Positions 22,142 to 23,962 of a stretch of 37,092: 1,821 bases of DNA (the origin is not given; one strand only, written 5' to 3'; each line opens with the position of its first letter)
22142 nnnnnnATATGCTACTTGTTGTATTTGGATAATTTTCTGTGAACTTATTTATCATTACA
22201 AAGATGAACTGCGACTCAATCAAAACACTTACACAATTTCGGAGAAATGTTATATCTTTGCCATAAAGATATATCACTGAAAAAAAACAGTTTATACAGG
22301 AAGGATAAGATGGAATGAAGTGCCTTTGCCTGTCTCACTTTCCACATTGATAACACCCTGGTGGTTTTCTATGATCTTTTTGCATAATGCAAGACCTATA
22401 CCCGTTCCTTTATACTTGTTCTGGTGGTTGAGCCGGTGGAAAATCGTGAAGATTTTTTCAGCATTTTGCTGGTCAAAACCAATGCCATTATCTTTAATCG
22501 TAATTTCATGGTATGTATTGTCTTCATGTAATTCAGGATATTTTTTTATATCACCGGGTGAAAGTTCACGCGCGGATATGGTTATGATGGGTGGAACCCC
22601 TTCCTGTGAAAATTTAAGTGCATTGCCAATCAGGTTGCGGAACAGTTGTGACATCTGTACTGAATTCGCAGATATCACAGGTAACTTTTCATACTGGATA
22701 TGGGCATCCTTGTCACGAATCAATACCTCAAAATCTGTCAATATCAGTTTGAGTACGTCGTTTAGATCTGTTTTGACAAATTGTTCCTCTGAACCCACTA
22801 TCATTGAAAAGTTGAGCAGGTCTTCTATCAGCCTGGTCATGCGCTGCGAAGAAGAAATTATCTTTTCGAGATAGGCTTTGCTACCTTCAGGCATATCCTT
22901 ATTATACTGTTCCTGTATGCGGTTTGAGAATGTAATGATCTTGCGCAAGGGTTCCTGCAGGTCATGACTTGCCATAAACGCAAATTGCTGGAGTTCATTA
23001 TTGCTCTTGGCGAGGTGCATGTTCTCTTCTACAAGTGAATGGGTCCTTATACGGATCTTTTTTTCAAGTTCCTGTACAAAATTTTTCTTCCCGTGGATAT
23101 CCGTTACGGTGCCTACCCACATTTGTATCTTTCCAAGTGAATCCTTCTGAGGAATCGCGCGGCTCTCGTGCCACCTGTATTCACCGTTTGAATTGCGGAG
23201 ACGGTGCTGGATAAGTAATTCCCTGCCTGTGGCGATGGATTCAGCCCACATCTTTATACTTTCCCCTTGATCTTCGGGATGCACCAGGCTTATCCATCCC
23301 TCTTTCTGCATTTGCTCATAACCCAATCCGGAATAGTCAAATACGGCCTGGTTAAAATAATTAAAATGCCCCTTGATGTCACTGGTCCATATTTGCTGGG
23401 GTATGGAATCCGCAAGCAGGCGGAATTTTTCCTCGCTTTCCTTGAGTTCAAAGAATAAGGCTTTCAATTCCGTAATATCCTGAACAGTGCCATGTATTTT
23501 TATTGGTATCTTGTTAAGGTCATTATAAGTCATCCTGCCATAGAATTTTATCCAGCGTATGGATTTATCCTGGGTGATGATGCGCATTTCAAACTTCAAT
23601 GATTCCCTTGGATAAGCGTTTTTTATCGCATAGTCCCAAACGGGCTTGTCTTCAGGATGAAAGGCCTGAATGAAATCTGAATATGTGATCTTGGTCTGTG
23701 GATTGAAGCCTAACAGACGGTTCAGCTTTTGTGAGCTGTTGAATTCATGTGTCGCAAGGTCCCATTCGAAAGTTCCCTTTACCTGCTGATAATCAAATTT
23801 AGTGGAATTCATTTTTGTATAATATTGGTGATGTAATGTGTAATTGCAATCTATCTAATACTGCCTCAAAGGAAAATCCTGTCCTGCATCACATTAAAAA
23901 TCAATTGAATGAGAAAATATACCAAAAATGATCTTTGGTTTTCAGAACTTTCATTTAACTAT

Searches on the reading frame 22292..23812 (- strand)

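Call 14: search_protein_families(library=pfam, proteins=[window:22292-23812:-], max_evalue=0.00001)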
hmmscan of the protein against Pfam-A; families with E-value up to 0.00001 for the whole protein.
window:22292-23812:- (506 aa): 6 families
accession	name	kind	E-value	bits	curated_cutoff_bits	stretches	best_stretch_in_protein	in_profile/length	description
PF08447.18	PAS_3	-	5.7e-26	91.1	25.6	2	152-236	3-89/89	PAS fold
PF02518.31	HATPase_c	-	3.5e-23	82.6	26.4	1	384-505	3-108/111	Histidine kinase-, DNA gyrase B-, and HSP90-like ATPase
PF00512.31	HisKA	-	1.2e-12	48.1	26.9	1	274-338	2-63/66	His Kinase A (phospho-acceptor) domain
PF00989.32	PAS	-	1.9e-09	38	22.6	1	129-239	2-113/113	PAS fold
PF13426.13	PAS_9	-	3.3e-08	34.2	27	0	141-239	4-101/103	PAS domain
PF08448.16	PAS_4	-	3.7e-08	34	23.1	1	135-239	2-105/110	PAS fold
